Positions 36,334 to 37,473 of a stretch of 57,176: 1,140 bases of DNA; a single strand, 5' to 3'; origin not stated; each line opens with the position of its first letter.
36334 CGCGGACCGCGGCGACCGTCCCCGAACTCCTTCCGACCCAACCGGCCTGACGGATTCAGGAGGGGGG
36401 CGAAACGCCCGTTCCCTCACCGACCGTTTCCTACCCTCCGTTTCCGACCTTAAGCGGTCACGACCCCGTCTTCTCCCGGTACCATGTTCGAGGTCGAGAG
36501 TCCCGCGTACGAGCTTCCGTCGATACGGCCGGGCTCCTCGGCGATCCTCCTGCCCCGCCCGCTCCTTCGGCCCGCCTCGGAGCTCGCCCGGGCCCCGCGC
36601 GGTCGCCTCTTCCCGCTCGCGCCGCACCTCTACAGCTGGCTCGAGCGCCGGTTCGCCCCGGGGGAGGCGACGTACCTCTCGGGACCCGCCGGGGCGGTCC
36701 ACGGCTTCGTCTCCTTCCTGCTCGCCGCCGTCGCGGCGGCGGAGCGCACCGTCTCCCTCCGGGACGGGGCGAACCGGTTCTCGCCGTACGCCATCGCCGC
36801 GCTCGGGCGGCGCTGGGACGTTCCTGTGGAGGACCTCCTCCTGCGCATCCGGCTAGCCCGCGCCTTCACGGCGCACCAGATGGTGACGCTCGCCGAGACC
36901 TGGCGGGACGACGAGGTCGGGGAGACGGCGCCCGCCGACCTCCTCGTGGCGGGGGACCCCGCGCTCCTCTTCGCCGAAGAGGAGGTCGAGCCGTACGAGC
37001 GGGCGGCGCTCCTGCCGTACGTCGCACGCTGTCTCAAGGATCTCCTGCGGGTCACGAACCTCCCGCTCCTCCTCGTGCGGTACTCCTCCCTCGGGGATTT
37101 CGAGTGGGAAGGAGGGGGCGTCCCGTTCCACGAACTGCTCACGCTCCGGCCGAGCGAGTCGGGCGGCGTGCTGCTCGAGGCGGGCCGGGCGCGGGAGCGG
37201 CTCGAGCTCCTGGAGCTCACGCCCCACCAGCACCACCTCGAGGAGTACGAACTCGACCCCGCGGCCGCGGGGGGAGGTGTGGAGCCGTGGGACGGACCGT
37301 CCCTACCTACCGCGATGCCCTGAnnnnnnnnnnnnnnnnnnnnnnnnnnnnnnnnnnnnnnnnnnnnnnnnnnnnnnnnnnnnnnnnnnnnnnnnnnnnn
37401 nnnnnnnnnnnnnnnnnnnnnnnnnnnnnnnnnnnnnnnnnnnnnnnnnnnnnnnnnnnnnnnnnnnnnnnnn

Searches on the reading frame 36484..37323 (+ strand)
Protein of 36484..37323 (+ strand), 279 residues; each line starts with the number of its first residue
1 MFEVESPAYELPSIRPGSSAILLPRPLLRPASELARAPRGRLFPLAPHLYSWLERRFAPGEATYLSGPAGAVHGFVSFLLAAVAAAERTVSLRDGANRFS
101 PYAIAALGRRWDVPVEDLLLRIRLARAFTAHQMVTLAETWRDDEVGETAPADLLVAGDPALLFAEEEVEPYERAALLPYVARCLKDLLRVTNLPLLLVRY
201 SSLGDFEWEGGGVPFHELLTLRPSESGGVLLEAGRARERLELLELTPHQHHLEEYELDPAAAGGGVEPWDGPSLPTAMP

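Call 8: search_protein_families(library=pfam, proteins=[window:36484-37323:+], max_evalue=0.01)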
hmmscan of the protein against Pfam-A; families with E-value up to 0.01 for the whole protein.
window:36484-37323:+ (279 aa): 0 families

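Call 42: search_protein_families(library=ncbifam, proteins=[window:36484-37323:+], max_evalue=0.001)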
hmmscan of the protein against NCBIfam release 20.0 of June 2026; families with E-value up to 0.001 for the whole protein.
window:36484-37323:+ (279 aa): 0 families
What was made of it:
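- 36484..37323 (+): up1, a 279-aa protein of unknown function and the first gene of the conserved up1-DUF8156-polB operon. The operon block with its leader spans about 36386-39917. No Pfam or NCBIfam hit (calls 8, 42).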
